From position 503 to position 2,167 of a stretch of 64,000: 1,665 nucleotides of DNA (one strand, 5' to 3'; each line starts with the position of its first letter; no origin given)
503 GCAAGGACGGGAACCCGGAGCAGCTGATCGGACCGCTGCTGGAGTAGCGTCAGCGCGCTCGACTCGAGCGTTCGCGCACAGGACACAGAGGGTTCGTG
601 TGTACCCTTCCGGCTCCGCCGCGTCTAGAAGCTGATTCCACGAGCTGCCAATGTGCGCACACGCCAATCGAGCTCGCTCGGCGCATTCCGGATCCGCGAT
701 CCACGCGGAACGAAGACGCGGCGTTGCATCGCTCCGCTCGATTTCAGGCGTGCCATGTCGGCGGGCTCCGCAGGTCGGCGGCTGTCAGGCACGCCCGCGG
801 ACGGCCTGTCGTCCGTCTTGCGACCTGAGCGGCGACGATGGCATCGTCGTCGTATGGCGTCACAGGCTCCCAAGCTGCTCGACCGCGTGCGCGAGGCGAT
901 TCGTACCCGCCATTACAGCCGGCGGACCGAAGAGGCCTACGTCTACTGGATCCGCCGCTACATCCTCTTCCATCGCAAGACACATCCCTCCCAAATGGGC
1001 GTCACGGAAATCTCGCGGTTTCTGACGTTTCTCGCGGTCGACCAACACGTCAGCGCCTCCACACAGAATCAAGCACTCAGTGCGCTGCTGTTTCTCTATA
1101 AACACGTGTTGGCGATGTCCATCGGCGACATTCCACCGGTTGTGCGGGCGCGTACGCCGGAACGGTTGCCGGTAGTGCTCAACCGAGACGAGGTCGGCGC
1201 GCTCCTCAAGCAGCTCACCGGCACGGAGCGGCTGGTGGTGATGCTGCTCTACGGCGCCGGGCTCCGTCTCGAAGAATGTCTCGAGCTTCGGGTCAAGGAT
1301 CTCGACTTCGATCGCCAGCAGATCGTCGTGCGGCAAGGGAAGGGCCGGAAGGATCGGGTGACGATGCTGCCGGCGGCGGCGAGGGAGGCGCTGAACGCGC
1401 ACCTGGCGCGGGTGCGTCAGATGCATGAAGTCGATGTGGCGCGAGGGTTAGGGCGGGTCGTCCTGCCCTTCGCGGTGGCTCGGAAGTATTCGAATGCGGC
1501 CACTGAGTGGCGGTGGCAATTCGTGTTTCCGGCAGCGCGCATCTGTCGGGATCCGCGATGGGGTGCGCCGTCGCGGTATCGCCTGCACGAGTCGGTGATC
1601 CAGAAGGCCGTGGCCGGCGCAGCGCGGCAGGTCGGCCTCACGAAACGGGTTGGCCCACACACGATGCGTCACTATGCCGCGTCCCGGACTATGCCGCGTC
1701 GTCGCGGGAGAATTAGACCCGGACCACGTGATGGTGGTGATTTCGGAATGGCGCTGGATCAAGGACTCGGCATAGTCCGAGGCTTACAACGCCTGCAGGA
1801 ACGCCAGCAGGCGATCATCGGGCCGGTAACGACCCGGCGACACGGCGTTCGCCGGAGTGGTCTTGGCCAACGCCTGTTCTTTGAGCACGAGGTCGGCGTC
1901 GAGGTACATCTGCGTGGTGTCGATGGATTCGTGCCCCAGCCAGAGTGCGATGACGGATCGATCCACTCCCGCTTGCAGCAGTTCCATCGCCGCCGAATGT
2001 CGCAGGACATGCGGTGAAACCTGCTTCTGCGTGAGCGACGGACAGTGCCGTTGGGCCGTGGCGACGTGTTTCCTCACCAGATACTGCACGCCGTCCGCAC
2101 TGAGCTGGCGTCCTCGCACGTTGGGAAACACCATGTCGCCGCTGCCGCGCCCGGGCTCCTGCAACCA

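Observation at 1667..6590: A complete RIT element sits inside a second RIT element that has itself disrupted the integron integrase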

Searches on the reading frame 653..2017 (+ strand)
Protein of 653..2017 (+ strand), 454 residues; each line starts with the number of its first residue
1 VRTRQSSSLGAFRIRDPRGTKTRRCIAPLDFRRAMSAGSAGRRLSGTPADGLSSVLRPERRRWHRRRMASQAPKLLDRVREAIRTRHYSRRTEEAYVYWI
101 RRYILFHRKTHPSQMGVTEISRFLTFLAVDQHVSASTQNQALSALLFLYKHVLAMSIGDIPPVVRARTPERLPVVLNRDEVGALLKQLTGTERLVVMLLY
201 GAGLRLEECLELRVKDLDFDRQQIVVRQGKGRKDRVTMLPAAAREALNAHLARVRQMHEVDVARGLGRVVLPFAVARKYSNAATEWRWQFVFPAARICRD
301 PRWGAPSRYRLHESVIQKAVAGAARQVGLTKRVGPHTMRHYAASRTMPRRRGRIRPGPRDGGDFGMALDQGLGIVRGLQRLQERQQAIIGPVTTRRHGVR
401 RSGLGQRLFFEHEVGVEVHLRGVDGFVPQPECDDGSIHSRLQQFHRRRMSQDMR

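Call 4: search_protein_families(library=pfam, proteins=[window:653-2017:+], max_evalue=0.01)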
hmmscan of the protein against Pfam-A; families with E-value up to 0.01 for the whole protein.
window:653-2017:+ (454 aa): 3 families
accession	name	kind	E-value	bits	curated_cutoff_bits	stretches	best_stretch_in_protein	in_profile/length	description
PF13495.12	Phage_int_SAM_4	-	1.8e-29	102.4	27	1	75-155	1-81/85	Phage integrase, N-terminal SAM-like domain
PF00589.27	Phage_integrase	-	3.2e-20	73.1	27.1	1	176-345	3-139/172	Phage integrase family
PF02899.23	Phage_int_SAM_1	-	0.004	17.8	22.3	1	84-150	10-77/83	Phage integrase, N-terminal SAM-like domain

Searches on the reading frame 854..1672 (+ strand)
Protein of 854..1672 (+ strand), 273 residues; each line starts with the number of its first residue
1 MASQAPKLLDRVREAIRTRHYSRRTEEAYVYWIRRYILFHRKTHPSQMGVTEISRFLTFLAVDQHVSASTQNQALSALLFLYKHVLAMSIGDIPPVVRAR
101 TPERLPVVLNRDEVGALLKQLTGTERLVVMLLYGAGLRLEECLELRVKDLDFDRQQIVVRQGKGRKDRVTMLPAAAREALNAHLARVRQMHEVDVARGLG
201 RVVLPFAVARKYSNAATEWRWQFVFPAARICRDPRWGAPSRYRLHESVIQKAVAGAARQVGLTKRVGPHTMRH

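Call 41: search_protein_families(library=ncbifam, proteins=[window:854-1672:+], max_evalue=0.001)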
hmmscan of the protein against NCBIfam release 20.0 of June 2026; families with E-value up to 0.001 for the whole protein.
window:854-1672:+ (273 aa): 9 families
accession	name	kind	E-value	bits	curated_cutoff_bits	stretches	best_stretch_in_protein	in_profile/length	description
TIGR02249.1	integrase_gron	subfamily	3.3e-100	335.5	265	1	8-273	1-266/315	integron integrase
NF011946.0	PRK15417.1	equivalog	7.3e-73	245.6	435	1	6-273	14-281/337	integron integrase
NF040815.2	recomb_XerA_Arch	equivalog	4.9e-31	108.3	220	1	14-187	5-175/263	site-specific tyrosine recombinase/integron integrase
TIGR02224.1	recomb_XerC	equivalog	2.2e-26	92.9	335.15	1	17-190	9-194/295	tyrosine recombinase XerC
NF001399.0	PRK00283.1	subfamily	1.6e-22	80.1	279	1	19-273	20-249/300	tyrosine recombinase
TIGR02225.1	recomb_XerD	equivalog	2.4e-22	79.6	329.6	1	18-190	10-190/290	site-specific tyrosine recombinase XerD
NF002331.0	PRK01287.1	subfamily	2.3e-15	56.5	371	1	10-189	31-228/365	site-specific tyrosine recombinase XerC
NF003462.0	PRK05084.1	equivalog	1.1e-05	24.4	267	1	128-185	200-256/360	tyrosine recombinase XerS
NF002685.0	PRK02436.1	equivalog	7.9e-05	22.6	178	1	10-186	3-173/245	site-specific tyrosine recombinase XerD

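Call 58: find_homologous_proteins(query=window:854-1672:+, max_evalue=1e-40)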
Query window:854-1672:+ (273 aa): 7939 proteins with E <= 1e-40 among 8000 candidates; the best 120 are listed.
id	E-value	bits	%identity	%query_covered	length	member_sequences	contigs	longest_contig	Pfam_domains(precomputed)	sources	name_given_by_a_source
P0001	1.2e-157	541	90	100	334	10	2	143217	PF13495.13,PF00589.28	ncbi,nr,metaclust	ncbi:MAG: hypothetical protein A3I61_12030 [Acidobacteria bacterium RIFCSPLOWO2_02_FULL_68_18]|nr:MA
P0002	3.1e-156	536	90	100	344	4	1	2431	PF13495.13,PF00589.28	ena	-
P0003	1.1e-153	528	87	100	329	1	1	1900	PF13495.13,PF00589.28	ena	-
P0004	3.0e-153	527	89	97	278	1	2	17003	PF13495.13,PF00589.28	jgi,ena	-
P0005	6.3e-150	516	86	100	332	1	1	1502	PF13495.13,PF00589.28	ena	-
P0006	1.4e-145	502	83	100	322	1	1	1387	PF13495.13,PF00589.28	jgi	jgi:integron integrase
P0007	3.1e-144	497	84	98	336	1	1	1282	PF13495.13,PF00589.28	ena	-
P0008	6.0e-144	496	81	100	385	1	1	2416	PF13495.13,PF00589.28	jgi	jgi:integron integrase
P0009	2.8e-143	494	84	100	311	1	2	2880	PF13495.13,PF00589.28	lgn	-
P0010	3.6e-143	494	82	99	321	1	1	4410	PF13495.13,PF00589.28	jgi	jgi:integron integrase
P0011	2.3e-142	491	81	99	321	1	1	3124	PF13495.13,PF00589.28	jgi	jgi:integron integrase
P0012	6.1e-142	490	82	98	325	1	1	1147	PF13495.13,PF00589.28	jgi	-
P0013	2.7e-141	487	80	99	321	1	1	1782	PF13495.13,PF00589.28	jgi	jgi:integron integrase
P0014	4.9e-141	487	83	98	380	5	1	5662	PF13495.13,PF00589.28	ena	-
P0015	9.0e-141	486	81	97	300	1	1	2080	PF13495.13,PF00589.28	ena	-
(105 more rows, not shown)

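Call 59: find_encoding_contigs(protein=P0001, flank=8000, max_places=3)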
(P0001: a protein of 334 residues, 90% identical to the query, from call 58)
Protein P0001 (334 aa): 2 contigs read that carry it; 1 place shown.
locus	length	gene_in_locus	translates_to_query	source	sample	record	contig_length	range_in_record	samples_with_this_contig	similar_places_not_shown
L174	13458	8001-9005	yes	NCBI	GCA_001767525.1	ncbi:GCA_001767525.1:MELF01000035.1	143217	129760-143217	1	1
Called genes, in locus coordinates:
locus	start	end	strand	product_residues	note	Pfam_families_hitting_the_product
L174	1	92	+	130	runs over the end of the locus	PF03626:COX4_pro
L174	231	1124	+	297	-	PF03328:HpcH_HpaI, PF15617:C-C_Bond_Lyase (weak)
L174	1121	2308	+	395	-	PF02515:CoA_transf_3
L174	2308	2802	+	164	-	PF19315:MC_hydratase, PF01575:MaoC_dehydratas, PF13452:FAS1_DH_region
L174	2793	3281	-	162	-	PF01713:Smr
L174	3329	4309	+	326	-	PF00795:CN_hydrolase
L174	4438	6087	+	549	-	PF13088:BNR_2 (weak)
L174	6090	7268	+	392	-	-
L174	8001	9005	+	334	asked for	PF13495:Phage_int_SAM_4, PF00589:Phage_integrase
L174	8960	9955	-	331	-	PF02899:Phage_int_SAM_1, PF00589:Phage_integrase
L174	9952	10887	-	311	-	PF00589:Phage_integrase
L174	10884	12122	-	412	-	PF02899:Phage_int_SAM_1 (weak), PF00589:Phage_integrase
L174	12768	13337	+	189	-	-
